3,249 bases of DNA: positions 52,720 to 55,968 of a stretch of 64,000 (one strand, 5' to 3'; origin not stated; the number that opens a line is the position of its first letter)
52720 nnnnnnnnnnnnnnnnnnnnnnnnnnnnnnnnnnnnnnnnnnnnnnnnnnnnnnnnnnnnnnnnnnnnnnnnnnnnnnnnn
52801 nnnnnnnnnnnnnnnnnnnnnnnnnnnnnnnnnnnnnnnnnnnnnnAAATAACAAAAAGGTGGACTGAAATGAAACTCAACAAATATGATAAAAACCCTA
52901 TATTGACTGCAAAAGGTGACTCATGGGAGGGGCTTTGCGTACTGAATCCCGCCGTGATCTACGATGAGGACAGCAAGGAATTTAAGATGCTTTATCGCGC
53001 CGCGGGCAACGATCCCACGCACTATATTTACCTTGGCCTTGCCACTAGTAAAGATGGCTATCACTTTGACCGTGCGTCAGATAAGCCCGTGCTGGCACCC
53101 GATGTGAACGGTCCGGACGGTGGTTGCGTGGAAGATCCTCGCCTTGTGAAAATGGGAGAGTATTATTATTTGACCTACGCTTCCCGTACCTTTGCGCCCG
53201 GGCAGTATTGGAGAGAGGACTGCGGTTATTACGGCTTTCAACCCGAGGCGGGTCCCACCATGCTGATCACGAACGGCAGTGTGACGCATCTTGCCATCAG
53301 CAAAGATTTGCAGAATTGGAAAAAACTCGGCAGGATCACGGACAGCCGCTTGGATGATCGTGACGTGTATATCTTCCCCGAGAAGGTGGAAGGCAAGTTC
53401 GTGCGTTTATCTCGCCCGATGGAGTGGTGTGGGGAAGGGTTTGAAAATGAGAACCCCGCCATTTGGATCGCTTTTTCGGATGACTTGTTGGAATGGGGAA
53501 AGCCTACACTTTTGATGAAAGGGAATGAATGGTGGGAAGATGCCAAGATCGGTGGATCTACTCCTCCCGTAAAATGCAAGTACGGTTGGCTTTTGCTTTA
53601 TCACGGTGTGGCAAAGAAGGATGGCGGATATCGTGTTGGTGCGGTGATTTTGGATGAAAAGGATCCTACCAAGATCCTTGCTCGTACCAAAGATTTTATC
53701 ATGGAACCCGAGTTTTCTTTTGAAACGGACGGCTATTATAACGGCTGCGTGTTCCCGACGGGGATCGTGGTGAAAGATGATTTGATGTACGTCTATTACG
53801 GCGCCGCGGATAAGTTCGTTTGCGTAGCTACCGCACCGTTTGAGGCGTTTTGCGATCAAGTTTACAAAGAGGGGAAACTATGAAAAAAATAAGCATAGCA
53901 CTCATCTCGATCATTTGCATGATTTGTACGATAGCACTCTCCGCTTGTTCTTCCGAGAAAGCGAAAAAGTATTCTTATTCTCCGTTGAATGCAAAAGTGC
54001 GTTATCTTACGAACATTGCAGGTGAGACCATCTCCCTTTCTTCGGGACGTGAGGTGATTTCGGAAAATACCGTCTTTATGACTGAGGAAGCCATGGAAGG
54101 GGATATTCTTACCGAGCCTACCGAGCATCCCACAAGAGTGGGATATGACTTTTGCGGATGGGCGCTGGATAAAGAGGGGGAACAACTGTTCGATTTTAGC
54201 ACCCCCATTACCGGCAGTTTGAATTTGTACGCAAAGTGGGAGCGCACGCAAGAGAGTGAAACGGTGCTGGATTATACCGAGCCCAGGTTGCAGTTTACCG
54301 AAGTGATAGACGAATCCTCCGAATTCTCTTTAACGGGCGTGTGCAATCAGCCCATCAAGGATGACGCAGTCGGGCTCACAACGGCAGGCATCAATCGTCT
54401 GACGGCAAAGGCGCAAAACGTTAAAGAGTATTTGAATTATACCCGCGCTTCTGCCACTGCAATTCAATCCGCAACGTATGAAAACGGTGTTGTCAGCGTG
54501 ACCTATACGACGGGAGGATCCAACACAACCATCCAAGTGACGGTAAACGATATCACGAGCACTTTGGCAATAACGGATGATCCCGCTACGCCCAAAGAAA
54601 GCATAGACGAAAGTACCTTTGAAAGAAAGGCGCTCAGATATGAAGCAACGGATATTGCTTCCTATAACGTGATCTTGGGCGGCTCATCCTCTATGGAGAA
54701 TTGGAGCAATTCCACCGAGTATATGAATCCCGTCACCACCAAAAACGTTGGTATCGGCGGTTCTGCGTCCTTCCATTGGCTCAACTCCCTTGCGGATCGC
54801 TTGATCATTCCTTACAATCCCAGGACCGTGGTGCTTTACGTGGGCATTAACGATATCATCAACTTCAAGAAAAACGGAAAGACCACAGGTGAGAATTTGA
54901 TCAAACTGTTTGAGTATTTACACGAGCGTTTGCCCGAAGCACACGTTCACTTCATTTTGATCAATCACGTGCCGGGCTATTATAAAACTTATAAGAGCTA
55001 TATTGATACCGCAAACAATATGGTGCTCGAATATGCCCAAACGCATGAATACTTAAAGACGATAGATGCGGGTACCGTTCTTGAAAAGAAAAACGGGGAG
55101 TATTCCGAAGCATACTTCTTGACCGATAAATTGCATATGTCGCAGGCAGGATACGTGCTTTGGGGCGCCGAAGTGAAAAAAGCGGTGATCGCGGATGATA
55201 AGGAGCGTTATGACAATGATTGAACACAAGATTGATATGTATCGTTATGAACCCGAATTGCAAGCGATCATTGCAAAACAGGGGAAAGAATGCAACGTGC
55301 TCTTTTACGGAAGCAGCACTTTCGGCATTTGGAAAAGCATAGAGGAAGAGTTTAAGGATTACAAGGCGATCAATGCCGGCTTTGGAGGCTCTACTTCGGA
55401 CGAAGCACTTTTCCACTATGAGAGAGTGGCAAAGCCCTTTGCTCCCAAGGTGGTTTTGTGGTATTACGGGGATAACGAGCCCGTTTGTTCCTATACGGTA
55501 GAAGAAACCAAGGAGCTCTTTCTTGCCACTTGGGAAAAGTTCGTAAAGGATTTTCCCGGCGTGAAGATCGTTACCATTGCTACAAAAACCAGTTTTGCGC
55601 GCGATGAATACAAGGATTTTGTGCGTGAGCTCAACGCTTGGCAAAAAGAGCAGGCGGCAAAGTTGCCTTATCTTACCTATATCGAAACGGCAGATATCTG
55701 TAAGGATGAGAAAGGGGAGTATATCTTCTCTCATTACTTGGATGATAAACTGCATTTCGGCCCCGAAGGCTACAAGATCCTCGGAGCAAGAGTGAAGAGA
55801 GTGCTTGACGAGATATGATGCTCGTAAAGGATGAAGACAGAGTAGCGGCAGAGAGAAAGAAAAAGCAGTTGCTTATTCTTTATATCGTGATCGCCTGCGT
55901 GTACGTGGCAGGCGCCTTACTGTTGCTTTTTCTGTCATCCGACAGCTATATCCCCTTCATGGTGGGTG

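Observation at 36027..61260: A 25-kb one-directional, regulator-less glycan utilisation locus led by a giant lipoprotein and built on GH130 phosphorolysis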

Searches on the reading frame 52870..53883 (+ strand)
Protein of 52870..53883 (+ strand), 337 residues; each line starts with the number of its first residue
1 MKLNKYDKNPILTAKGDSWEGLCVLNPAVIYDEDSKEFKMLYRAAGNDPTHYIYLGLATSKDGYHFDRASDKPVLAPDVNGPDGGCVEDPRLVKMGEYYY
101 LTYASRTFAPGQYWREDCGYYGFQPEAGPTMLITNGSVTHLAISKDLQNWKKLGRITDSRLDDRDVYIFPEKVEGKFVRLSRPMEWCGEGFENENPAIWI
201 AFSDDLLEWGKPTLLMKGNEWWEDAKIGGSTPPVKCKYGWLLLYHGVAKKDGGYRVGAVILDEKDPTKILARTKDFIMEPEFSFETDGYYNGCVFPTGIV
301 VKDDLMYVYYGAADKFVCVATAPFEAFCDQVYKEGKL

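Call 5: search_protein_families(library=pfam, proteins=[window:52870-53883:+], max_evalue=0.01)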
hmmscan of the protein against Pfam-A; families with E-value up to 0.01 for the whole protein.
window:52870-53883:+ (337 aa): 2 families
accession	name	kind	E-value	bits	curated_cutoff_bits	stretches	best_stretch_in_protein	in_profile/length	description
PF04041.19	Glyco_hydro_130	-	2.8e-52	178.1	26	2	139-329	125-316/320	beta-1,4-mannooligosaccharide phosphorylase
PF04616.20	Glyco_hydro_43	-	3.1e-05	23.9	32.2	1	25-107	122-202/288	Glycosyl hydrolases family 43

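Call 13: search_solved_structures(query=window:52870-53883:+, max_evalue=0.00001)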
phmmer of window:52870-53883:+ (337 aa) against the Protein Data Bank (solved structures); distinct sequences matched with E-value up to 0.00001: 18.
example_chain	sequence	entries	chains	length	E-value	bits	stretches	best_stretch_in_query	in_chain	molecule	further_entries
9fj8_A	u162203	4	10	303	2.2e-52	181.5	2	141-321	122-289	1,2-beta-oligomannan phosphorylase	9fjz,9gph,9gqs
7fip_A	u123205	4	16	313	2.3e-47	164.9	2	143-322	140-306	Beta-1,2-mannobiose phosphorylase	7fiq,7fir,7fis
5b0p_A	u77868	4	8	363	2.3e-36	128.7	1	139-329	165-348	Lin0857 protein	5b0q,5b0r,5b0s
1vkd_A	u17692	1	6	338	5e-35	124.4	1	162-331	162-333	conserved hypothetical protein TM1225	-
9erg_A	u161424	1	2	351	1.3e-31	113.1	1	162-322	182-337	Uhgb_MS mannoside synthase from an unknown human gut bacterium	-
9eqq_A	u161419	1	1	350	1.3e-31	113.1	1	162-322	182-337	Uhgb_MS mannoside synthase from an unknown human gut bacterium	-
9erh_A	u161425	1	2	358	1.4e-31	113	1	162-322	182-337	Uhgb_MS mannoside synthase from an unknown human gut bacterium in complex with 1,2-beta-ma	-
5ayd_A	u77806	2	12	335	5e-24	88.2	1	5-330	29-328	Beta-1,4-mannooligosaccharide phosphorylase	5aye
5ay9_A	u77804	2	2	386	9.6e-18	67.5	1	123-332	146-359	4-O-beta-D-mannosyl-D-glucose phosphorylase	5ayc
4onz_A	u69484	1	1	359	1.5e-16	63.5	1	141-321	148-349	putative glycoside hydrolase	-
4udg_A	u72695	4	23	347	1.9e-16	63.2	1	164-319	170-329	UHGB_MP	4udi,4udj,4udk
4udk_E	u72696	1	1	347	1.9e-16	63.2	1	164-319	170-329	UHGB_MP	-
3was_A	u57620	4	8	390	2.5e-16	62.8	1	138-329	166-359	4-O-beta-D-mannosyl-D-glucose phosphorylase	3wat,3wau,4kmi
3taw_A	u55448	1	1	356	5.6e-16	61.7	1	198-322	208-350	Hypothetical glycoside hydrolase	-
3r67_A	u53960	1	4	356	1.9e-14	56.7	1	141-321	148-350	putative Glycosidase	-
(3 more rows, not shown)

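Call 15: search_protein_families(library=ncbifam, proteins=[window:52870-53883:+], max_evalue=0.01)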
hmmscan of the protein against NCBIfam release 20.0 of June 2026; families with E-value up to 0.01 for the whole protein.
window:52870-53883:+ (337 aa): 4 families
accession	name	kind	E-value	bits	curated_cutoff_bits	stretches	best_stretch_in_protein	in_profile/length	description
NF052550.1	BManbPhaseBMBP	equivalog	2e-63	214.5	450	2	140-322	120-289/296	beta-1,2-mannobiose phosphorylase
NF050092.1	BtaManbiosPhlase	equivalog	3.4e-54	184.1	550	2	136-321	162-340/351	BtaManbiosPhlase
NF058598.1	BetMansidBT3780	equivalog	3.4e-23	82.3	550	2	195-321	217-361/366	beta-1,2-mannosidase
NF049877.1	GlucurArabfur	equivalog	2.4e-06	25.4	1800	1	17-106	184-274/1400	beta-d-glucuronidase/beta-L-arabinofuranosidase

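Call 47: search_solved_structures(query=window:52870-53883:+, max_evalue=1e-30, show_alignments=5)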
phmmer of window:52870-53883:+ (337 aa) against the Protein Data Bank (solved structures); distinct sequences matched with E-value up to 1e-30: 7.
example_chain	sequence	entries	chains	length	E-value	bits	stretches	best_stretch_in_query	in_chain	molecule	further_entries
9fj8_A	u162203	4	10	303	2.2e-52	181.5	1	141-321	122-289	1,2-beta-oligomannan phosphorylase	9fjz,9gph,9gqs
7fip_A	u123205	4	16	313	2.3e-47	164.9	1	143-322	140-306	Beta-1,2-mannobiose phosphorylase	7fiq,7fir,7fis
5b0p_A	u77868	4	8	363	2.3e-36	128.7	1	139-329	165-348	Lin0857 protein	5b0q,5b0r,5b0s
1vkd_A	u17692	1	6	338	5e-35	124.4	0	162-331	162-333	conserved hypothetical protein TM1225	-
9erg_A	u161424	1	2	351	1.3e-31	113.1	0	162-322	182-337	Uhgb_MS mannoside synthase from an unknown human gut bacterium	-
9eqq_A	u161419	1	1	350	1.3e-31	113.1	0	162-322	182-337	Uhgb_MS mannoside synthase from an unknown human gut bacterium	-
9erh_A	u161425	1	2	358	1.4e-31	113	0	162-322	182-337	Uhgb_MS mannoside synthase from an unknown human gut bacterium in complex with 1,2-beta-ma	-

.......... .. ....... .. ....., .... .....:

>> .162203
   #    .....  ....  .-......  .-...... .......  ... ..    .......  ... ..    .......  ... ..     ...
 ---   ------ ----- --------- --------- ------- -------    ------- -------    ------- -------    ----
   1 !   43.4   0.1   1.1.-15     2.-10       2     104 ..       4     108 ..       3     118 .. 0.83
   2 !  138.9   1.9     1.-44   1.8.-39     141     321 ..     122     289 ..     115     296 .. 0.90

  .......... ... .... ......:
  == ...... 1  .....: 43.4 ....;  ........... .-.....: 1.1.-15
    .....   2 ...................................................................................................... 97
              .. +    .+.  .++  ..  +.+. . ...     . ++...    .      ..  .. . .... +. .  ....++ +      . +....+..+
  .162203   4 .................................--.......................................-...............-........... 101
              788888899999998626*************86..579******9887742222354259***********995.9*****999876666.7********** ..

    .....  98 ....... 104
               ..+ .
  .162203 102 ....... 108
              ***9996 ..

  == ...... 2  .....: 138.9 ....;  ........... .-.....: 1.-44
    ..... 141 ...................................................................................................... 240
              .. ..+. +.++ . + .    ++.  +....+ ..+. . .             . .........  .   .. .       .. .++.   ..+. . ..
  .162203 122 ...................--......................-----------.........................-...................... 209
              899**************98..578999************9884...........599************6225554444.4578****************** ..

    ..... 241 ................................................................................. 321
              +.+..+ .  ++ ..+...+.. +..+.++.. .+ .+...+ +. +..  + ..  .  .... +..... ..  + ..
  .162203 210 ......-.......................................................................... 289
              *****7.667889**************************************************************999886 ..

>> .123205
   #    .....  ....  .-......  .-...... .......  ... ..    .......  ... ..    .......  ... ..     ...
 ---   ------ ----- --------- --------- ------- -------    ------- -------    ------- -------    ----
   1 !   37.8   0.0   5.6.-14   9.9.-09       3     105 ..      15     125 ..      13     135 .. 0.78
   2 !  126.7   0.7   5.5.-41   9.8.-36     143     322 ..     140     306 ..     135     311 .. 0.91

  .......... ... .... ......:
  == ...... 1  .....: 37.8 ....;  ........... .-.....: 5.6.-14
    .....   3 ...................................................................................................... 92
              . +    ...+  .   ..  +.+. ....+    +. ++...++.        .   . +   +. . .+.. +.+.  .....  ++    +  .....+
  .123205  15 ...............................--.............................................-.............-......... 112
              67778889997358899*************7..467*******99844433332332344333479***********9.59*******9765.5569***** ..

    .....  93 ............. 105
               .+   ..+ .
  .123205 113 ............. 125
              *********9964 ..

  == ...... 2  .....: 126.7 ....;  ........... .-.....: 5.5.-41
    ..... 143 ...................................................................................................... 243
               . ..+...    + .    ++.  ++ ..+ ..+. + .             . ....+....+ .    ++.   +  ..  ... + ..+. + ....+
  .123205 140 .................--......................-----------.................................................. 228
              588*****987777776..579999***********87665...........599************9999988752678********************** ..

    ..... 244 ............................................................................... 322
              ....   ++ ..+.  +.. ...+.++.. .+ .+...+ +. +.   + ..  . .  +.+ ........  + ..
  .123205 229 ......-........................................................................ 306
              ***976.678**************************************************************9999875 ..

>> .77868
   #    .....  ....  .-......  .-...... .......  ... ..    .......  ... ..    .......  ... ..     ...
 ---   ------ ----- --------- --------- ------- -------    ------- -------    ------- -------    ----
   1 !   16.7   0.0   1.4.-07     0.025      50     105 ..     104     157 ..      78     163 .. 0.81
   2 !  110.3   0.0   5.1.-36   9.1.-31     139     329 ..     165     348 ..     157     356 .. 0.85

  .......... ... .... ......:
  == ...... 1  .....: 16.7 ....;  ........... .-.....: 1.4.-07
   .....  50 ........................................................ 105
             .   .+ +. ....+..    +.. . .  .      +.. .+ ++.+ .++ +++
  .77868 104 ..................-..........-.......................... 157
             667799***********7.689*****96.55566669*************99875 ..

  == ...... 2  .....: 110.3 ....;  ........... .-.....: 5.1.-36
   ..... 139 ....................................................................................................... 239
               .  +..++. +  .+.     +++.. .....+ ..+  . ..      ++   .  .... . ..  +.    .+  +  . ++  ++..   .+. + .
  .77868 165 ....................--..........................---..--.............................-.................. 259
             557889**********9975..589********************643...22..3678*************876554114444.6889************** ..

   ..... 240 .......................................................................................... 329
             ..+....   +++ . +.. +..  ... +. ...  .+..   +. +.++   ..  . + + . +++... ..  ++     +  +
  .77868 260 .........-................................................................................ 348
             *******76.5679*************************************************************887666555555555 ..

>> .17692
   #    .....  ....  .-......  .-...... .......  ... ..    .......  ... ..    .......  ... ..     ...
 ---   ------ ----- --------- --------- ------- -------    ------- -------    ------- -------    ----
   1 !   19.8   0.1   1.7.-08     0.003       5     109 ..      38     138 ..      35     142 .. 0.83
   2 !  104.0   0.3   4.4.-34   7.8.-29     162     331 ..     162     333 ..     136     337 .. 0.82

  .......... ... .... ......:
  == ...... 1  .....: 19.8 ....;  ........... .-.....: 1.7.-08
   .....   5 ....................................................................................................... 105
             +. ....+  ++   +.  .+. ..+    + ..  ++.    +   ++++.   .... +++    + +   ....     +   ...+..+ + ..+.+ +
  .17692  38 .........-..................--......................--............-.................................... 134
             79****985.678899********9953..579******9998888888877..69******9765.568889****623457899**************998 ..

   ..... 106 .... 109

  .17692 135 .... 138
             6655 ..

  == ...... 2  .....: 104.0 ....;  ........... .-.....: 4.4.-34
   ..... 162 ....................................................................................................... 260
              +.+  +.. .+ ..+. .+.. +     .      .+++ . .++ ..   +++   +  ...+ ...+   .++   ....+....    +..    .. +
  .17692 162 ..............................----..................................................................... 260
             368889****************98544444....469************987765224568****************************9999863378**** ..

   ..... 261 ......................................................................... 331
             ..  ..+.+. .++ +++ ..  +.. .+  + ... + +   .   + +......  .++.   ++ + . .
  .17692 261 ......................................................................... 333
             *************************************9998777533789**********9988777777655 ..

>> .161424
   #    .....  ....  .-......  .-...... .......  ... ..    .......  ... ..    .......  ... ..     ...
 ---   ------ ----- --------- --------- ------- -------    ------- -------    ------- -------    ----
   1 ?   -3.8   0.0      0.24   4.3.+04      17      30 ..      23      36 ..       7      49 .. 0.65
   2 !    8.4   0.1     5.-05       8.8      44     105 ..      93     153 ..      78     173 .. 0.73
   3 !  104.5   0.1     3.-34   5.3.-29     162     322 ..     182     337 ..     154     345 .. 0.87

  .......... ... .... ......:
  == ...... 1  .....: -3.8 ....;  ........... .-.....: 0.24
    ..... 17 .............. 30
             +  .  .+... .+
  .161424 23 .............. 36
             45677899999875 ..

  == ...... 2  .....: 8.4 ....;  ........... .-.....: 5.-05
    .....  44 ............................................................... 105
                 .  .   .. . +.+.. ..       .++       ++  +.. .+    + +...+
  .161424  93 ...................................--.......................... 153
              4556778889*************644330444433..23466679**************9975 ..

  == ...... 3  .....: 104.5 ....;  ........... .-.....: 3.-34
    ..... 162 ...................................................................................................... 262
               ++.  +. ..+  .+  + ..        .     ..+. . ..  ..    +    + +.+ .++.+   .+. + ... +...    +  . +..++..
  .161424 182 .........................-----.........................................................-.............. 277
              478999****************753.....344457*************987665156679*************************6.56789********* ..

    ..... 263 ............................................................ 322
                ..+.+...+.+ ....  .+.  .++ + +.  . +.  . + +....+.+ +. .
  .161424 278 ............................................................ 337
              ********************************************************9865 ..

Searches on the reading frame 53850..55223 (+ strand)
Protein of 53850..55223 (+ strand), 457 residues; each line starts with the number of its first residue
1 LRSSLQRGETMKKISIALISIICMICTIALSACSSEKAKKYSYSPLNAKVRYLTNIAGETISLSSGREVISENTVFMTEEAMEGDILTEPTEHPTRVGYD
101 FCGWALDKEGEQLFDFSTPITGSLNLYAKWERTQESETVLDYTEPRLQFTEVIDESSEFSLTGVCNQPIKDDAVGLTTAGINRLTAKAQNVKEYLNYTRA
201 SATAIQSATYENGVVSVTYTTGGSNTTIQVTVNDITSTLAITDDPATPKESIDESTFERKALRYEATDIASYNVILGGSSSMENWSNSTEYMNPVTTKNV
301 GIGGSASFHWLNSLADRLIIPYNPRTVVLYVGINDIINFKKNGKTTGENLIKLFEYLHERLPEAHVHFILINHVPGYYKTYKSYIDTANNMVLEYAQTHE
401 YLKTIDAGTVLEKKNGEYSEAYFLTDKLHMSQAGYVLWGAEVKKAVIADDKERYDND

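Call 5: search_protein_families(library=pfam, proteins=[window:53850-55223:+], max_evalue=0.01)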
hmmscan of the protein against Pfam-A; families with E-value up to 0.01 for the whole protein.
window:53850-55223:+ (457 aa): 3 families
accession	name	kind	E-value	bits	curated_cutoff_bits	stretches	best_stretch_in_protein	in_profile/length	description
PF13472.12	Lipase_GDSL_2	-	3.1e-13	51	32.9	1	293-435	31-176/178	GDSL-like Lipase/Acylhydrolase family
PF09479.16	Flg_new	-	2.9e-10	40.6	27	1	79-129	14-65/65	Listeria-Bacteroides repeat domain (List_Bact_rpt)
PF00657.28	Lipase_GDSL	-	1.8e-06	28.7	23.6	1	313-441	72-207/208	GDSL-like Lipase/Acylhydrolase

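Call 15: search_protein_families(library=ncbifam, proteins=[window:53850-55223:+], max_evalue=0.01)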
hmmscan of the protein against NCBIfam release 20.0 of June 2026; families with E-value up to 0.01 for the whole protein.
window:53850-55223:+ (457 aa): 1 family
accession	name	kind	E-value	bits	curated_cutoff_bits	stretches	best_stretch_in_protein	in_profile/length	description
TIGR02543.1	List_Bact_rpt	repeat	5.9e-06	26.5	20.95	1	94-130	1-40/44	TIGR02543 family repeat protein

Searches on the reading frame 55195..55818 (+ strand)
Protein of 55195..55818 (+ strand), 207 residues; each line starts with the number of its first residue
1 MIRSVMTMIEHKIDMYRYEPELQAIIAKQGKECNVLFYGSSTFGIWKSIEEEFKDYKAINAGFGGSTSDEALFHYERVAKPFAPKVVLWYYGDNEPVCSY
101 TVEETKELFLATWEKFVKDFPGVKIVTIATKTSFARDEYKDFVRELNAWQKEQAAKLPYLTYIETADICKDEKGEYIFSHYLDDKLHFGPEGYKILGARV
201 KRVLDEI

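Call 5: search_protein_families(library=pfam, proteins=[window:55195-55818:+], max_evalue=0.01)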
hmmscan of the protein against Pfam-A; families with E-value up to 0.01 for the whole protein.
window:55195-55818:+ (207 aa): 3 families
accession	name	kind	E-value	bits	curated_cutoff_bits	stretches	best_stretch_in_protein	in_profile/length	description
PF13472.12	Lipase_GDSL_2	-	1.3e-11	45.8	32.9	1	50-195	28-178/178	GDSL-like Lipase/Acylhydrolase family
PF04311.20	DUF459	-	0.00049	20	27.2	1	134-200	119-194/197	Protein of unknown function (DUF459)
PF00657.28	Lipase_GDSL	-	0.0009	19.9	23.6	1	58-199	44-207/208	GDSL-like Lipase/Acylhydrolase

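Call 15: search_protein_families(library=ncbifam, proteins=[window:55195-55818:+], max_evalue=0.01)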
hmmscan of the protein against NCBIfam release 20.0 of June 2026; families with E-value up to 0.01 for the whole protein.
window:55195-55818:+ (207 aa): 0 families
